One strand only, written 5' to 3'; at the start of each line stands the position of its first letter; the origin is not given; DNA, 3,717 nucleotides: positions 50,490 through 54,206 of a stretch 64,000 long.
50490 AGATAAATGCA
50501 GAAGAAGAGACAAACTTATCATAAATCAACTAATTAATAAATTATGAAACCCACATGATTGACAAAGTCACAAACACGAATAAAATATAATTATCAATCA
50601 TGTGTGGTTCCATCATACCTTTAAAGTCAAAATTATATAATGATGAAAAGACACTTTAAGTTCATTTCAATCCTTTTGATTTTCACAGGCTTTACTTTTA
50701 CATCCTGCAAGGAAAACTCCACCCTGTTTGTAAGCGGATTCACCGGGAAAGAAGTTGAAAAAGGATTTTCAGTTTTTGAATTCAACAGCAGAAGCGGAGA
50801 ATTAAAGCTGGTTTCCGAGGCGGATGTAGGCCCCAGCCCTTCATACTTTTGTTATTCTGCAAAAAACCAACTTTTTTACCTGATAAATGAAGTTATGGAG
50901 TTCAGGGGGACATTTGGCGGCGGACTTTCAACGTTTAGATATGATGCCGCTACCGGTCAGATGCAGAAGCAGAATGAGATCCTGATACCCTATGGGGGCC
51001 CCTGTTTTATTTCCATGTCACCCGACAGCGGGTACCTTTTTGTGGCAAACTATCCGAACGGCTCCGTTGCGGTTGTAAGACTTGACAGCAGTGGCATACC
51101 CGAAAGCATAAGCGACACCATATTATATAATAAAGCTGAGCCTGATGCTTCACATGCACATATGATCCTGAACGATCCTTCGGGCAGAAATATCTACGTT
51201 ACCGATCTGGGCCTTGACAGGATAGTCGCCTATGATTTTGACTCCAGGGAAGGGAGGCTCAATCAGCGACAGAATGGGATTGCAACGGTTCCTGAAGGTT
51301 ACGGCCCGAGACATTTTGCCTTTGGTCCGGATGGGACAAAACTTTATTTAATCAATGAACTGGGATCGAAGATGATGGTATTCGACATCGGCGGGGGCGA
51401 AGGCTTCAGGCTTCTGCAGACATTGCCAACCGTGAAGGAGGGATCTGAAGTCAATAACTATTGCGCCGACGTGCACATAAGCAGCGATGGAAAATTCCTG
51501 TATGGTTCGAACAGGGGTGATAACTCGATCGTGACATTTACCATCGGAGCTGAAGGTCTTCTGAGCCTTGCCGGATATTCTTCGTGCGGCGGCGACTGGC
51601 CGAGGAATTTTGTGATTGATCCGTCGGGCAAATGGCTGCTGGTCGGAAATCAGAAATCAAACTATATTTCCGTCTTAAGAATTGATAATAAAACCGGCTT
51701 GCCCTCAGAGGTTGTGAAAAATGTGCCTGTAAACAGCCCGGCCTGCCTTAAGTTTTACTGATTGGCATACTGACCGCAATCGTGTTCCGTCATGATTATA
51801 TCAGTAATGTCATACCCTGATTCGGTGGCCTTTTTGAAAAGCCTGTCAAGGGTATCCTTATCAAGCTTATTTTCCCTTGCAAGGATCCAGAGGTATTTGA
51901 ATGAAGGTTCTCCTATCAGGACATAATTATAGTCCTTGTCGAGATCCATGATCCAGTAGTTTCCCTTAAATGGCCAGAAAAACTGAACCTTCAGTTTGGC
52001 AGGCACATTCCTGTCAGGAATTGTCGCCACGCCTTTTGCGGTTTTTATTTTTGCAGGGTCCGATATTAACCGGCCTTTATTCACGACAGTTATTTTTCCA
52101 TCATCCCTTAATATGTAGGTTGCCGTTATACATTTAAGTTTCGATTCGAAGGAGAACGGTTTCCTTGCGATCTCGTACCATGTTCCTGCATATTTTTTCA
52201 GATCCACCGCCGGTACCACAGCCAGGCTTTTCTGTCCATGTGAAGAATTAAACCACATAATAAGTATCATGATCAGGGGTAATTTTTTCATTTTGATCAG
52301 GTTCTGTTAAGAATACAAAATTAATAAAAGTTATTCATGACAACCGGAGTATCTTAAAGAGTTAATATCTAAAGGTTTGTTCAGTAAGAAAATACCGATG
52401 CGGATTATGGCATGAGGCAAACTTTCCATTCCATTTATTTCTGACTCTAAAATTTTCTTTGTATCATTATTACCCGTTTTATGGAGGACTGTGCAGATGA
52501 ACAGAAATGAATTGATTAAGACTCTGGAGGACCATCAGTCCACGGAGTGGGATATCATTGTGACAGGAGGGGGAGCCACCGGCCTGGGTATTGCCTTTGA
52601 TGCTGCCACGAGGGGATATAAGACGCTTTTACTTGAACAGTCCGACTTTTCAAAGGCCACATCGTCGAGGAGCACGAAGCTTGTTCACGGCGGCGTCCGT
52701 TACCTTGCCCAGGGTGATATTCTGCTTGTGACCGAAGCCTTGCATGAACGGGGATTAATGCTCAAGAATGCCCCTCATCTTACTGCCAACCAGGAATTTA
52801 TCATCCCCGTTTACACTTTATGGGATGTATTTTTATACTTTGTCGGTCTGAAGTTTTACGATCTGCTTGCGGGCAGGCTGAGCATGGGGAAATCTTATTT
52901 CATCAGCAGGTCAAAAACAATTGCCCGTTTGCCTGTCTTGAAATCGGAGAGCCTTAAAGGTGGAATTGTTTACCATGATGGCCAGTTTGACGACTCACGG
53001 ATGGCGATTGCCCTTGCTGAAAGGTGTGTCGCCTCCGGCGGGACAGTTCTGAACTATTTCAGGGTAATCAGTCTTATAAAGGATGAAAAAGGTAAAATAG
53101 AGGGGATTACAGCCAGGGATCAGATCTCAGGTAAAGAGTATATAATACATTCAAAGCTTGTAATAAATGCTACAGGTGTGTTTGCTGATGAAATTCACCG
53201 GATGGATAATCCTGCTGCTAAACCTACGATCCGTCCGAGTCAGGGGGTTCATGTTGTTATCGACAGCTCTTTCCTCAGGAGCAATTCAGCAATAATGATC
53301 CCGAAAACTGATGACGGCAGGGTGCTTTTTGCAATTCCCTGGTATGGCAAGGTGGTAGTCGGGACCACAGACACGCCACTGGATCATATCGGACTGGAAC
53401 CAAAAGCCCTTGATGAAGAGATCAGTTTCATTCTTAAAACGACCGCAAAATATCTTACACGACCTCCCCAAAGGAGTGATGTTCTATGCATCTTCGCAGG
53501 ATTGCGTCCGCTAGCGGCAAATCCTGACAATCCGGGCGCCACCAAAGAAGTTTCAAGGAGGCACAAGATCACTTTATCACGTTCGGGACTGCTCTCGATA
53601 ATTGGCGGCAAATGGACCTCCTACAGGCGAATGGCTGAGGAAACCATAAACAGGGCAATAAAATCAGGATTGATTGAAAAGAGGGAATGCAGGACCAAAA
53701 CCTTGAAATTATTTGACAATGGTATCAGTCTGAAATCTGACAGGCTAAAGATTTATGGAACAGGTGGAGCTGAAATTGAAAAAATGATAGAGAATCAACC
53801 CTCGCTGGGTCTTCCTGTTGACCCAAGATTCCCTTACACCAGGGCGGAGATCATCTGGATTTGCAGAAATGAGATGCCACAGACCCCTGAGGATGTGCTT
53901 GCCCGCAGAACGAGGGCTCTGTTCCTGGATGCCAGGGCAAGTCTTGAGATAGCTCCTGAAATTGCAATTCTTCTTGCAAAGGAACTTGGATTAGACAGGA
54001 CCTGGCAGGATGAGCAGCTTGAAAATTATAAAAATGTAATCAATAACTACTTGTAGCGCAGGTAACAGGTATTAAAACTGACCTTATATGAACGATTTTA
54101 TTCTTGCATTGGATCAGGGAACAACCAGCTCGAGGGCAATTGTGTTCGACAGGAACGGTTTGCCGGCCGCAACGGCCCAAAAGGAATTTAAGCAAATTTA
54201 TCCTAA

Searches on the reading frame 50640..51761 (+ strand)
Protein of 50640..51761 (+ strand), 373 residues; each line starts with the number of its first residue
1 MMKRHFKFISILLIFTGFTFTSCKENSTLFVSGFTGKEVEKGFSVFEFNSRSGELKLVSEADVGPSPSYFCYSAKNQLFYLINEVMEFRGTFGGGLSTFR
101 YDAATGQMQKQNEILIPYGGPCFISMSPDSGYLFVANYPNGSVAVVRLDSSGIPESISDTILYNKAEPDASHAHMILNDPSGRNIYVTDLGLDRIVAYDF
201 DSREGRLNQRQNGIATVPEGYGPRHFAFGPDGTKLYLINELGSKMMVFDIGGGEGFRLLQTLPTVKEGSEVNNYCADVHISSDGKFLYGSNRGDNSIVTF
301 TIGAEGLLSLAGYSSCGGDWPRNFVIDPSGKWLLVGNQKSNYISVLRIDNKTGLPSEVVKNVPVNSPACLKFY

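Call 89: search_protein_families(library=pfam, proteins=[window:50640-51761:+], max_evalue=0.0001)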
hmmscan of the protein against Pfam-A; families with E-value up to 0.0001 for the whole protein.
window:50640-51761:+ (373 aa): 1 family
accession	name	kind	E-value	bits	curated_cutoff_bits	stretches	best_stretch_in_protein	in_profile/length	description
PF10282.15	Lactonase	-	1.9e-89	300.7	21.7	1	29-372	2-344/344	Lactonase, 7-bladed beta-propeller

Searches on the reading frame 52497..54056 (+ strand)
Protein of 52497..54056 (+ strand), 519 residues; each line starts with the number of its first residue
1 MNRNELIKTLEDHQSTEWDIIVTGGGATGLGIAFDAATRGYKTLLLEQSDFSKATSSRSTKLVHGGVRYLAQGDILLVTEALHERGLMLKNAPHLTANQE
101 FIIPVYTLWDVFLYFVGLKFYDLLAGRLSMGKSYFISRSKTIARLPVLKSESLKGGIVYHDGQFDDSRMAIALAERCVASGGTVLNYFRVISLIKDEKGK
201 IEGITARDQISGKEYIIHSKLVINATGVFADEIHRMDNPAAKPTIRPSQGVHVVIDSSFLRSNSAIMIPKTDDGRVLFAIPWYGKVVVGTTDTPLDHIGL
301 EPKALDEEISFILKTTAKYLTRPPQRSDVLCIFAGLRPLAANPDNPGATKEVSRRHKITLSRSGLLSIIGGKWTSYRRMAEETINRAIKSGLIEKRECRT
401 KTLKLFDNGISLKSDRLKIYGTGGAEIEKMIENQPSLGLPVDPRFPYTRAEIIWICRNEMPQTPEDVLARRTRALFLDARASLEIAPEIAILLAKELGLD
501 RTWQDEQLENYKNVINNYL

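Call 89: search_protein_families(library=pfam, proteins=[window:52497-54056:+], max_evalue=0.0001)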
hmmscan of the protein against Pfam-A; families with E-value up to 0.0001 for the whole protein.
window:52497-54056:+ (519 aa): 4 families
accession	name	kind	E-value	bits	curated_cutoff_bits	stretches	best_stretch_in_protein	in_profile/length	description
PF01266.30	DAO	-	1.8e-51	176.2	27.9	1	19-376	1-352/353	FAD dependent oxidoreductase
PF16901.10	DAO_C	-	4.3e-20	72.3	31.4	1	417-501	37-123/126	C-terminal domain of alpha-glycerophosphate oxidase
PF12831.13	FAD_oxidored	-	2.6e-07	30.7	27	0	19-51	1-33/416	FAD dependent oxidoreductase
PF00890.30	FAD_binding_2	-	3.5e-07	30.2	20.4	0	19-56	1-38/414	FAD binding domain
